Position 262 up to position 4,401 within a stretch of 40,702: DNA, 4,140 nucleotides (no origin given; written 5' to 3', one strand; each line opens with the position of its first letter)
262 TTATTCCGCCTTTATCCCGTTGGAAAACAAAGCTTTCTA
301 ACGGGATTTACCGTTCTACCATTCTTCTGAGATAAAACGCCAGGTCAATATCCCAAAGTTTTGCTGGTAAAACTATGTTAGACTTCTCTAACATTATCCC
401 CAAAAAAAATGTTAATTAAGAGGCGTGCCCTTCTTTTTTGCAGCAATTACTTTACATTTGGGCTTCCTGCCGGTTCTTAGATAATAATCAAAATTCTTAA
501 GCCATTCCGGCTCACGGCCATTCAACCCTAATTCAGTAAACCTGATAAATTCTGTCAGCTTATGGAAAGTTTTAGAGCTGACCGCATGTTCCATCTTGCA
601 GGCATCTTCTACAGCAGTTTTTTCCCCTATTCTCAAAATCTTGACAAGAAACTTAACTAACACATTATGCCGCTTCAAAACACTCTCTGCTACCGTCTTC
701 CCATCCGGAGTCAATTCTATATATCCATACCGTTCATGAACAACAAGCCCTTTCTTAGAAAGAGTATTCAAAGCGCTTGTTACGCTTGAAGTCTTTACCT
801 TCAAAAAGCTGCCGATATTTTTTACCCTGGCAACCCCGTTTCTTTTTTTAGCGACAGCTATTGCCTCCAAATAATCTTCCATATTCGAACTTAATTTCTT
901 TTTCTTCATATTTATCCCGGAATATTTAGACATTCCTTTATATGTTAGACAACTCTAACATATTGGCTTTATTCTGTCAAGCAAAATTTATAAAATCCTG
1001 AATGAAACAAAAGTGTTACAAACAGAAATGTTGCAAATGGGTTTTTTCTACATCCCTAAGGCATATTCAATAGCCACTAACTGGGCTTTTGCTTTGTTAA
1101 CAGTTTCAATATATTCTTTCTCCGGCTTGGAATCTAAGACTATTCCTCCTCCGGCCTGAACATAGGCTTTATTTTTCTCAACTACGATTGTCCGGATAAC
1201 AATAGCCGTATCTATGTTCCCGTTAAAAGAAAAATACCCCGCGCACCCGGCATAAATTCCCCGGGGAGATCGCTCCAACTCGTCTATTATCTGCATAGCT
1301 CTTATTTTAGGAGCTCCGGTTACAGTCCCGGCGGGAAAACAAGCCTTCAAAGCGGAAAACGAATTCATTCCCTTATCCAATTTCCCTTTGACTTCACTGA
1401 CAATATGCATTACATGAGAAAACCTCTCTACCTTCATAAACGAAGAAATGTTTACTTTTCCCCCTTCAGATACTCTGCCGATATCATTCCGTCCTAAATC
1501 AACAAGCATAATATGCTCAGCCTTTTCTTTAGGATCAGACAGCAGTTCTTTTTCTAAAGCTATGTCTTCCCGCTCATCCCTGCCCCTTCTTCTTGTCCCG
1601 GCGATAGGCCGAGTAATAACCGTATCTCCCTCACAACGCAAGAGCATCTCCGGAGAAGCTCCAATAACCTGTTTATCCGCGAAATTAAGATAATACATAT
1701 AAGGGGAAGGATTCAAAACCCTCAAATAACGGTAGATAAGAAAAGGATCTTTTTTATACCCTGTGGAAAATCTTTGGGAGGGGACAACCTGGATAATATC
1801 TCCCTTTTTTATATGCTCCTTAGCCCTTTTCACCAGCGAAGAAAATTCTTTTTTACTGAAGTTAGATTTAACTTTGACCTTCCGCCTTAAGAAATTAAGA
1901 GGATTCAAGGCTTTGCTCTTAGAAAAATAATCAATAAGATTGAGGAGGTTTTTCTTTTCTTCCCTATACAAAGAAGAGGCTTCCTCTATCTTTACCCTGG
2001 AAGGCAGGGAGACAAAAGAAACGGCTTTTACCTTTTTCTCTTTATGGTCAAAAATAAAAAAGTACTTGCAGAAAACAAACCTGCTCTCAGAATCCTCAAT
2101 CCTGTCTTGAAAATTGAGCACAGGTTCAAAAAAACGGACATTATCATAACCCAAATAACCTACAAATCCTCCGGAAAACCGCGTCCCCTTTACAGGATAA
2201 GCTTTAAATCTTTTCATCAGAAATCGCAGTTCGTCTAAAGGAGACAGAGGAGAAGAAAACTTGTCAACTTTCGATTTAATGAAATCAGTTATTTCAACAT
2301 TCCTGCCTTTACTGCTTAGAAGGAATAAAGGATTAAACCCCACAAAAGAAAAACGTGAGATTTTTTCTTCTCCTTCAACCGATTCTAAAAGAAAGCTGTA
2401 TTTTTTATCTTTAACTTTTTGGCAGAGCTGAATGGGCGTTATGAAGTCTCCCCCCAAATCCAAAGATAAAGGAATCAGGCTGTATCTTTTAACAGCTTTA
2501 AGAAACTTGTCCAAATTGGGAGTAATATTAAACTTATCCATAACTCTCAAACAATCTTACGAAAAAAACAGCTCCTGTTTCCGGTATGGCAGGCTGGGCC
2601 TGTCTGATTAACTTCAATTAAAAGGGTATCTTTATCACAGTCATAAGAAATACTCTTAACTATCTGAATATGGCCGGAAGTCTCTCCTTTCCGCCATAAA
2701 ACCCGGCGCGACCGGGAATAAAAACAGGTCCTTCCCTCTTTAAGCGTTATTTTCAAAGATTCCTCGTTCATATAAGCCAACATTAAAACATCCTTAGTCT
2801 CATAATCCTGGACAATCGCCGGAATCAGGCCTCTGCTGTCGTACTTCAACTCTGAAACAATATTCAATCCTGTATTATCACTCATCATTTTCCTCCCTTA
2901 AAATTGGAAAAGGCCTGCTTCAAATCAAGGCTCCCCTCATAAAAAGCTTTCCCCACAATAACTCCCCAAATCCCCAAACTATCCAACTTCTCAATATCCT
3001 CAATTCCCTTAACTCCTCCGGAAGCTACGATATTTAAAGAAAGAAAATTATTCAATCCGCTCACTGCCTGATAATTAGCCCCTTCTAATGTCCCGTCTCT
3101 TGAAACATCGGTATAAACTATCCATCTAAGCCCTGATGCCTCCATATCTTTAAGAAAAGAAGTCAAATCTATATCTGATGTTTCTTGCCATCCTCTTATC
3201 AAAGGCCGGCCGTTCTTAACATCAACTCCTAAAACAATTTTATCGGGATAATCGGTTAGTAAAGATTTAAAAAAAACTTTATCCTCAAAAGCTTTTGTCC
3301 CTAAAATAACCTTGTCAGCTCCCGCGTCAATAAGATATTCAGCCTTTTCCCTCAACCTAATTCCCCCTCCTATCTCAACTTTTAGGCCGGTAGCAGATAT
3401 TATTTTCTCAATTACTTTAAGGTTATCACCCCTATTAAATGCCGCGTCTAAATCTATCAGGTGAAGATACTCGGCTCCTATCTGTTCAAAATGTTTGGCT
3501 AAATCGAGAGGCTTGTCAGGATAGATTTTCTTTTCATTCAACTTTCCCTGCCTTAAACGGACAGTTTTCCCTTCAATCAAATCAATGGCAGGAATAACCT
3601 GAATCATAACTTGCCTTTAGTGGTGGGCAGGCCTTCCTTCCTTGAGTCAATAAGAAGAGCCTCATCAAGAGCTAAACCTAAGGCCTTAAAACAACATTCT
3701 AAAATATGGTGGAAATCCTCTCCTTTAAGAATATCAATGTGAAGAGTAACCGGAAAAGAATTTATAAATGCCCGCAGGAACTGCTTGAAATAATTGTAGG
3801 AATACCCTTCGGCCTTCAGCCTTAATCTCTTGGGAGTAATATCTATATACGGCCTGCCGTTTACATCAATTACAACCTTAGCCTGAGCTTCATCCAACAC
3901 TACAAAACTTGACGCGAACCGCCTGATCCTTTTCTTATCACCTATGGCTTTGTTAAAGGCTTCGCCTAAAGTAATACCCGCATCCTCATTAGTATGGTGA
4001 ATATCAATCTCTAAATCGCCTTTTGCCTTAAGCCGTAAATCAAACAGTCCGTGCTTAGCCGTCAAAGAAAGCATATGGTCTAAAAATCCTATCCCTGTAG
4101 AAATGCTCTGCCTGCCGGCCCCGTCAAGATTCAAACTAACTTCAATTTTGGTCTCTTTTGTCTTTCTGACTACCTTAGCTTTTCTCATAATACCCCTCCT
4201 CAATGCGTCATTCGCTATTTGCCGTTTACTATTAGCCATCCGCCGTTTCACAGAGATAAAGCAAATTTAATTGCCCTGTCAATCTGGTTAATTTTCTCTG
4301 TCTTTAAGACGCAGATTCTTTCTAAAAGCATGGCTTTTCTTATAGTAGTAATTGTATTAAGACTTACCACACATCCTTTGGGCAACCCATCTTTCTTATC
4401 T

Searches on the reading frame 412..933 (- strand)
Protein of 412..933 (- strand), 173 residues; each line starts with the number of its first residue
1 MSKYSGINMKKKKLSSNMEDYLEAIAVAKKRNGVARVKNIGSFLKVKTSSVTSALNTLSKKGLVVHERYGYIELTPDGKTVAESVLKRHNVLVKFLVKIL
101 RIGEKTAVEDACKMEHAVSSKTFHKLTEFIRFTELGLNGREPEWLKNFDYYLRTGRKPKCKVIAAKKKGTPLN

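Call 87: search_protein_families(library=pfam, proteins=[window:412-933:-], max_evalue=0.00001)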
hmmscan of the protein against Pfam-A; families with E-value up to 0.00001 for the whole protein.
window:412-933:- (173 aa): 2 families
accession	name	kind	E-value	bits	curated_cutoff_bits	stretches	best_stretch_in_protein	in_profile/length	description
PF02742.21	Fe_dep_repr_C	-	1.9e-16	60.2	27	1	75-133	1-59/70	Iron dependent repressor, metal binding and dimerisation domain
PF01325.25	Fe_dep_repress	-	3.8e-14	53.1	26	1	13-70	1-58/60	Iron dependent repressor, N-terminal DNA binding domain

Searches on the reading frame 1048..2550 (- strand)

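Call 87: search_protein_families(library=pfam, proteins=[window:1048-2550:-], max_evalue=0.00001)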
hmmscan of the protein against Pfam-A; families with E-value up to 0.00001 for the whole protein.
window:1048-2550:- (500 aa): 2 families
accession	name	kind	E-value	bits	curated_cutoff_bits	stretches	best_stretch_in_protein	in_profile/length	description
PF00425.24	Chorismate_bind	-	1.3e-95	320.3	27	1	233-486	2-257/257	chorismate binding enzyme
PF04715.19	Anth_synt_I_N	-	2.3e-31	109.4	23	1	36-174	2-138/140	Anthranilate synthase component I, N terminal region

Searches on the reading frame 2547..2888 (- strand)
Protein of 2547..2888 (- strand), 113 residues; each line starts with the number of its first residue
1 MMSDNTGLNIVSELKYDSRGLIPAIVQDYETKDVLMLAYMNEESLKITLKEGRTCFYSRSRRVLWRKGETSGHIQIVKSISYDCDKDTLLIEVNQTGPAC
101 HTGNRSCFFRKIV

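Call 87: search_protein_families(library=pfam, proteins=[window:2547-2888:-], max_evalue=0.00001)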
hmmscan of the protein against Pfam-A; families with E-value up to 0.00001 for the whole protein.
window:2547-2888:- (113 aa): 1 family
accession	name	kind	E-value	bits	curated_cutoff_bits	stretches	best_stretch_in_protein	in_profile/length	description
PF01502.23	PRA-CH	-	2.4e-36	123.8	27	1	36-109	1-74/74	Phosphoribosyl-AMP cyclohydrolase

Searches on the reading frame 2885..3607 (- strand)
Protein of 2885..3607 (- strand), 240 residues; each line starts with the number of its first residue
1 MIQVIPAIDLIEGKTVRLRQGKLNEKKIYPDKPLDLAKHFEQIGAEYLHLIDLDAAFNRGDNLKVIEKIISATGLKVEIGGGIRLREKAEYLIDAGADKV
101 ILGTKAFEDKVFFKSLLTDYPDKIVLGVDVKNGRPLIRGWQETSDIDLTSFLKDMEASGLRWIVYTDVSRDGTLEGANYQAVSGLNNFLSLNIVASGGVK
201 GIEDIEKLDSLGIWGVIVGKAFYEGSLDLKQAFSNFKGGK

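Call 87: search_protein_families(library=pfam, proteins=[window:2885-3607:-], max_evalue=0.00001)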
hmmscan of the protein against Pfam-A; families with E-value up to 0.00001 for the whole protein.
window:2885-3607:- (240 aa): 1 family
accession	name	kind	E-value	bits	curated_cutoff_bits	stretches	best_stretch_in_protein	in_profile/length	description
PF00977.27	His_biosynth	-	3.9e-73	246.1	23.6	1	3-227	1-227/228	Histidine biosynthesis protein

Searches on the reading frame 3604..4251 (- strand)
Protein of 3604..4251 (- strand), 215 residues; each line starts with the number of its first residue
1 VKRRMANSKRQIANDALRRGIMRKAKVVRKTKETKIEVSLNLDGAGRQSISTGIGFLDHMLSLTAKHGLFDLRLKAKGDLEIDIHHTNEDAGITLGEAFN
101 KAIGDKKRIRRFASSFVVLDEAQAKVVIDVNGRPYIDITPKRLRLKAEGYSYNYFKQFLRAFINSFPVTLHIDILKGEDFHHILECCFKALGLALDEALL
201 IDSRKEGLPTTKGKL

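Call 87: search_protein_families(library=pfam, proteins=[window:3604-4251:-], max_evalue=0.00001)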
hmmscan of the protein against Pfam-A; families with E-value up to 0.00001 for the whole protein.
window:3604-4251:- (215 aa): 1 family
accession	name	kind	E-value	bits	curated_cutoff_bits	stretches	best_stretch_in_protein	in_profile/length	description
PF00475.24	IGPD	-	4.5e-53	179.7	27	1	52-195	1-144/144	Imidazoleglycerol-phosphate dehydratase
